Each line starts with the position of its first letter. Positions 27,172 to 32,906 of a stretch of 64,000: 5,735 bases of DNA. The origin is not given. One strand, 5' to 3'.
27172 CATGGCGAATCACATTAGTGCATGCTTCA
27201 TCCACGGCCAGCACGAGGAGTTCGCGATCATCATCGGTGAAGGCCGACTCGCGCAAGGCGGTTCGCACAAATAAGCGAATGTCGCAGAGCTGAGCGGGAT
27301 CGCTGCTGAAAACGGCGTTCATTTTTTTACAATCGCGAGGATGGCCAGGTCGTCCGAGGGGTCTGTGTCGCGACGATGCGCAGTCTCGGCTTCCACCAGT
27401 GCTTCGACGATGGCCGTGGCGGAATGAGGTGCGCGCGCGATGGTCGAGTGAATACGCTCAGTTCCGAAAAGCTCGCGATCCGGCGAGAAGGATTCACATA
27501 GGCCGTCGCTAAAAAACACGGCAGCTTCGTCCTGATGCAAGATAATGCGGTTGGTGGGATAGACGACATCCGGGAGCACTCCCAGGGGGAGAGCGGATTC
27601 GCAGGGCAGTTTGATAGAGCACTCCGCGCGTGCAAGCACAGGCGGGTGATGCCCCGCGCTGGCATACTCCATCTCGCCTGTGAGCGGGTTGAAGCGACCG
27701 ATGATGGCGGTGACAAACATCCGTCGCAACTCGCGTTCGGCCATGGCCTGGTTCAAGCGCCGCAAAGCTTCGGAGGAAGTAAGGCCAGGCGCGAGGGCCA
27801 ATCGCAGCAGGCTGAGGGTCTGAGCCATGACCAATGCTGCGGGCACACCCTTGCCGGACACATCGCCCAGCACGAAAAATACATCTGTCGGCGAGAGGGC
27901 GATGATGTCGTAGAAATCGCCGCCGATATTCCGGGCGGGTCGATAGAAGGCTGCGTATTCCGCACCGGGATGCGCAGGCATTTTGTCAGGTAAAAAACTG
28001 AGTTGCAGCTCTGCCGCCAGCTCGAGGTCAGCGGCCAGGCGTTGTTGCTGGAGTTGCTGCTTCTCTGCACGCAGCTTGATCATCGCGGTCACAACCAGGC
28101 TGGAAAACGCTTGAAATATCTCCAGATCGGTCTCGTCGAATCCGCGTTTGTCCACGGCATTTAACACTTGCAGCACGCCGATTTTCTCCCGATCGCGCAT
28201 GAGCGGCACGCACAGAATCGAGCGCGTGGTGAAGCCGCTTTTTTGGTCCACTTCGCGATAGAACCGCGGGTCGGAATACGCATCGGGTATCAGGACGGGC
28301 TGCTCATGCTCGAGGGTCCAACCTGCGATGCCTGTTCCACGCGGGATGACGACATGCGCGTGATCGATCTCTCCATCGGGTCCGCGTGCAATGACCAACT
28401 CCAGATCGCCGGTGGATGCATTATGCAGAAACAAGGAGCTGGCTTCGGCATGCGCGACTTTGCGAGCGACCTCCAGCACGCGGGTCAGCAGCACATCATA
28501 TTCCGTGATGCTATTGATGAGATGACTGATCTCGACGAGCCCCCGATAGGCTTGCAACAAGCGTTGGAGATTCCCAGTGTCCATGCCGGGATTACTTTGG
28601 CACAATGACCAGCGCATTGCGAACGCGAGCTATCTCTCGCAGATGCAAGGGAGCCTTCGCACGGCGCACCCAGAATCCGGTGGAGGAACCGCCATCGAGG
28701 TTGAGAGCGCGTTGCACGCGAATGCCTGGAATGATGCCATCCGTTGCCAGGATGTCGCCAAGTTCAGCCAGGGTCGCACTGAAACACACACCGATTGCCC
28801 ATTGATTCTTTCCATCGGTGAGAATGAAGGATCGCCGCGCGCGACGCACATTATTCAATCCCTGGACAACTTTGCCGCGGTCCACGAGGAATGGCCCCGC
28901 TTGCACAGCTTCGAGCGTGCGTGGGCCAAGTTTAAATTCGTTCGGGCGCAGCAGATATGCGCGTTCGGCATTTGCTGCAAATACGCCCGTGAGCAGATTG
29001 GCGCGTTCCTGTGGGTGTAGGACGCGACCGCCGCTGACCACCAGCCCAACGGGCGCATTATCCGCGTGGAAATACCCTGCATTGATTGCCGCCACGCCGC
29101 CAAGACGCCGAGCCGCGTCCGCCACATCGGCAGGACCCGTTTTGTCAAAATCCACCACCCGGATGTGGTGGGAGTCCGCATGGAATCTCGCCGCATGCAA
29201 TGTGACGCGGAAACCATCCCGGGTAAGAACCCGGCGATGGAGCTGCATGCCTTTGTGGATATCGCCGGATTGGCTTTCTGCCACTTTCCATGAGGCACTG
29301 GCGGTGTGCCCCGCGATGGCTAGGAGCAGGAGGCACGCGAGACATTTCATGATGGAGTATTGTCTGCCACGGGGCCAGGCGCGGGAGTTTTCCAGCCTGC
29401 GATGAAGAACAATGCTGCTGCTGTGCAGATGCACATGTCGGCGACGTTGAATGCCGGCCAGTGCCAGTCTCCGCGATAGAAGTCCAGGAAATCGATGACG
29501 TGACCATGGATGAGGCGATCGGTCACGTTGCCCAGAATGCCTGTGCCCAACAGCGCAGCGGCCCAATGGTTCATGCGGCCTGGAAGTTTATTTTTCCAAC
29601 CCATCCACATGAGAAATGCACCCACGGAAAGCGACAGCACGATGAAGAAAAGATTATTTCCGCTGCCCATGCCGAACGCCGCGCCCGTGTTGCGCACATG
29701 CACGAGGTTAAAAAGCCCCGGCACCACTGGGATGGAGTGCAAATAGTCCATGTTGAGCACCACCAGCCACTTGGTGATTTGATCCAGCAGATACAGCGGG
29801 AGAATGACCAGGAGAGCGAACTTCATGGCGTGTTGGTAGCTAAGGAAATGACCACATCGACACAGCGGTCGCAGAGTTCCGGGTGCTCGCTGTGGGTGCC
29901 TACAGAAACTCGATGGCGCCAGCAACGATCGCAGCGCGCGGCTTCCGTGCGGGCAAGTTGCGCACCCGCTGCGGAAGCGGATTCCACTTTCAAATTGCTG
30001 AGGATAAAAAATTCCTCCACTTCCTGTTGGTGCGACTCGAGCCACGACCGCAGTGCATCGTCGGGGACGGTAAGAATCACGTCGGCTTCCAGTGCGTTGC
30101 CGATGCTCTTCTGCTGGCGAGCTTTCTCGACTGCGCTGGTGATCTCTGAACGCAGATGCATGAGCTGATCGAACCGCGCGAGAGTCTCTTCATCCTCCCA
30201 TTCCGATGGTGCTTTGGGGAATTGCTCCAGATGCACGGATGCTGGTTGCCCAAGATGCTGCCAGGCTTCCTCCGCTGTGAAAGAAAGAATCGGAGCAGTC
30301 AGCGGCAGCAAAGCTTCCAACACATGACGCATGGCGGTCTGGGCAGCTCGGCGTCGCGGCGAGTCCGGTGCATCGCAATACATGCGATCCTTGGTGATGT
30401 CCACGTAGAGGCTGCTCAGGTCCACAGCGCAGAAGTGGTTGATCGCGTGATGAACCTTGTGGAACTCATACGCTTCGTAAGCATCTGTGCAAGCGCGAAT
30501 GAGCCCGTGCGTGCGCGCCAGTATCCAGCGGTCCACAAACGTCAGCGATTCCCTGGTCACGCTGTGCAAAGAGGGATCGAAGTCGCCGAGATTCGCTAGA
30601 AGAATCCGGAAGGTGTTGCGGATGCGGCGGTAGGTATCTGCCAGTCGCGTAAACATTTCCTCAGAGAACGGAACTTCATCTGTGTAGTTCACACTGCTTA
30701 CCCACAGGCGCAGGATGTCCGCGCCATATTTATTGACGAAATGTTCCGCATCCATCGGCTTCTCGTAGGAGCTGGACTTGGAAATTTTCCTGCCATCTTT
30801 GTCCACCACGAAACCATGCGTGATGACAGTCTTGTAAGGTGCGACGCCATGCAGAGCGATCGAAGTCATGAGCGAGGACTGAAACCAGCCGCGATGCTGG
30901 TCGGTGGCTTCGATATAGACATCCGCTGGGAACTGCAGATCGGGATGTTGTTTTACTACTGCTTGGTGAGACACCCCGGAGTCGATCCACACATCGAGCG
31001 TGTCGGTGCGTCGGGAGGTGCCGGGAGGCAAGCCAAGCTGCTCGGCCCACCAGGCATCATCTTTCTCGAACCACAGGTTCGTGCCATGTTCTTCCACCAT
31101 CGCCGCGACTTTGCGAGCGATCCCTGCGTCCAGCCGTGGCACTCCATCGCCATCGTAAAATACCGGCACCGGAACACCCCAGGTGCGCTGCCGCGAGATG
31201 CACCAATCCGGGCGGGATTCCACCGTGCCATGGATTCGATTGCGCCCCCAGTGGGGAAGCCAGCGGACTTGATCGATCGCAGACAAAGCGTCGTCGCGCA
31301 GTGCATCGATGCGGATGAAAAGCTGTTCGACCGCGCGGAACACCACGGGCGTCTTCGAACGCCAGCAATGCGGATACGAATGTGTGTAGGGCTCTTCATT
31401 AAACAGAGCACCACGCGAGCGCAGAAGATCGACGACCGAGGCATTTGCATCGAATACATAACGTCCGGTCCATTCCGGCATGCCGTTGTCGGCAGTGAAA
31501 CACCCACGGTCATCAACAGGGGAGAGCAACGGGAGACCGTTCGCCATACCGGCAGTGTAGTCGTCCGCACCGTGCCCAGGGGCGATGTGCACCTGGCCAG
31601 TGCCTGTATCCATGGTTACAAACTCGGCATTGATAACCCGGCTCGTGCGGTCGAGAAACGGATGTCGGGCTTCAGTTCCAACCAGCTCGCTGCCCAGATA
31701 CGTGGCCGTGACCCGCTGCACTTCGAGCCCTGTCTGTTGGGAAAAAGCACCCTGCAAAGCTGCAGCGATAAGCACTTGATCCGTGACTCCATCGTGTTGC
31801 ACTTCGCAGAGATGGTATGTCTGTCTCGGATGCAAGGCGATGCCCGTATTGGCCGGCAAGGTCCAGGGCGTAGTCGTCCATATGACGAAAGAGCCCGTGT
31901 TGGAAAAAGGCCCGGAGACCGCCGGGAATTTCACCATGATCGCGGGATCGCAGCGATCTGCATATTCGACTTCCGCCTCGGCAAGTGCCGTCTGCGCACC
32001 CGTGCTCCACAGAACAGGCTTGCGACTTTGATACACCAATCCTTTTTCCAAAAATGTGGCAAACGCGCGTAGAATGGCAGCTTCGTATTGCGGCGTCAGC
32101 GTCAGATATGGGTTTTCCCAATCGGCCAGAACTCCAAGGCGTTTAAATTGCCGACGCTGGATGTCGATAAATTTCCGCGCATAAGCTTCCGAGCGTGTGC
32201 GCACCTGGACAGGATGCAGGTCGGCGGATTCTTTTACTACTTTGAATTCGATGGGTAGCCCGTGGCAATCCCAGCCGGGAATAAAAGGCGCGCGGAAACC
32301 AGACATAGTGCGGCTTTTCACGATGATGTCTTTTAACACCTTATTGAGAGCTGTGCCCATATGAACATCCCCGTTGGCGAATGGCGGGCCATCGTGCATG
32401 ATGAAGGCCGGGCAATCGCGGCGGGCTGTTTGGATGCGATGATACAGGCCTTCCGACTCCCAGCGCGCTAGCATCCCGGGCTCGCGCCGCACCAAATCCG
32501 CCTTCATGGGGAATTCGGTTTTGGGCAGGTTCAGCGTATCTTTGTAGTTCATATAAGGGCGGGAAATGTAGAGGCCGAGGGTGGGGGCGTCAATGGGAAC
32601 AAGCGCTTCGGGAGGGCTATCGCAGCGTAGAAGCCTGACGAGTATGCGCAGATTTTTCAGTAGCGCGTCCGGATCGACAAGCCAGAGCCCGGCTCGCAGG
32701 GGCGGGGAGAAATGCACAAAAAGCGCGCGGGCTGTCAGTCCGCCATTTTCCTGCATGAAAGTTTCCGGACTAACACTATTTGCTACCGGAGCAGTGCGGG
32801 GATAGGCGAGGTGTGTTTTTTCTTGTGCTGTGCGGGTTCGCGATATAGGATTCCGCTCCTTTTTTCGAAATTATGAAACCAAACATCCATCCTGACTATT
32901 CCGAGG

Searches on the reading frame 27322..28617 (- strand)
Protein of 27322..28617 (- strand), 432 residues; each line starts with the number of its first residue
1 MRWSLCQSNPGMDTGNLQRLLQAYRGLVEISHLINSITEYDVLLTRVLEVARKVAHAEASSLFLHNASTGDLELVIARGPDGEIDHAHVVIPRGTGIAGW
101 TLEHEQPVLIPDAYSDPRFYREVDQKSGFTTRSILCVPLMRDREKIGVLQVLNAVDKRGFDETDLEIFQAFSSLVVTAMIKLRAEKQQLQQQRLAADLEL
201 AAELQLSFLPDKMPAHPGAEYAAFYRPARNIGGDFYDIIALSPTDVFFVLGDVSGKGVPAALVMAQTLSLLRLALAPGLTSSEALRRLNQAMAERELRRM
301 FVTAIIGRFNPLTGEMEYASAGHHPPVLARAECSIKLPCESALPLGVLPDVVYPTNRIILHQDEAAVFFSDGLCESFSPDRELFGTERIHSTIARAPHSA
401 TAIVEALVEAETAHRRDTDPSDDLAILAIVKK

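Call 22: search_protein_families(library=ncbifam, proteins=[window:27322-28617:-], max_evalue=1e-10)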
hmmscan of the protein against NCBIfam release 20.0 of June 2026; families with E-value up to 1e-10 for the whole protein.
window:27322-28617:- (432 aa): 3 families
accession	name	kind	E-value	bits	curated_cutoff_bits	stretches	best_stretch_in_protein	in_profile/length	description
TIGR01817.1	nifA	equivalog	6.7e-11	41.6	528.85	1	24-196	4-172/534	nif-specific transcriptional activator NifA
NF045505.1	RR_RssB_Pseudo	equivalog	8.4e-11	41.5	700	0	182-429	138-389/394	two-component system response regulator RssB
TIGR02865.1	spore_II_E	equivalog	9.9e-11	40.4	490.8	0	228-427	563-759/764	stage II sporulation protein E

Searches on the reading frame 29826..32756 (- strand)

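Call 22: search_protein_families(library=ncbifam, proteins=[window:29826-32756:-], max_evalue=1e-10)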
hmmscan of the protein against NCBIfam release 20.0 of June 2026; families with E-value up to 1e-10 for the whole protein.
window:29826-32756:- (977 aa): 15 families
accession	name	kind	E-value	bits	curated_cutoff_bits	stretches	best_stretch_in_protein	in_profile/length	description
NF040702.1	ileS_w_GNAT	exception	4.8e-264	878.8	1999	2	323-969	443-1090/1100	isoleucine--tRNA ligase, N-acetyltransferase domain-containing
TIGR00392.1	ileS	equivalog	1.9e-259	863.4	621.4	1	81-893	1-857/861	isoleucine--tRNA ligase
TIGR00422.1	valS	equivalog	6.6e-129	431.3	612.1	2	356-930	238-792/863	valine--tRNA ligase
NF009687.0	PRK13208.1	equivalog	1.3e-120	404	738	2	357-927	238-791/801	valine--tRNA ligase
NF004349.1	PRK05729.1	equivalog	2e-109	367.1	704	2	357-932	233-777/860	valine--tRNA ligase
NF000258.1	MupB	exception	4.3e-96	322.8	1900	1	90-854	7-781/1033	mupirocin-resistant isoleucine--tRNA ligase MupB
NF000257.1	MupA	exception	7.7e-93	311.9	1900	1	95-852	12-777/1024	mupirocin-resistant isoleucine--tRNA ligase MupA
NF011492.0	PRK14900.1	equivalog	1.9e-84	284.3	1783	2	356-933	247-806/1044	valine--tRNA ligase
NF000540.1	alt_ValS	exception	7.3e-70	235.9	900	2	427-894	335-798/827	valine--tRNA ligase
NF008957.0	PRK12300.1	subfamily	7.6e-48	163.1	677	2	97-402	15-324/946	leucine--tRNA ligase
TIGR00395.1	leuS_arch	equivalog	3e-37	128.1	648.5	2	642-878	606-819/938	leucine--tRNA ligase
TIGR00396.1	leuS_bact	equivalog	8e-36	123.5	548.4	1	122-269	35-177/843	leucine--tRNA ligase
TIGR00398.1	metG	equivalog_domain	2.2e-24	86.1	336.35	0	125-264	8-136/530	methionine--tRNA ligase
NF001100.0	PRK00133.1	equivalog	2.3e-18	66.1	587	0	125-258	14-136/676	methionine--tRNA ligase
NF008900.0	PRK12267.1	equivalog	3.4e-14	52.3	598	0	637-883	280-523/648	methionine--tRNA ligase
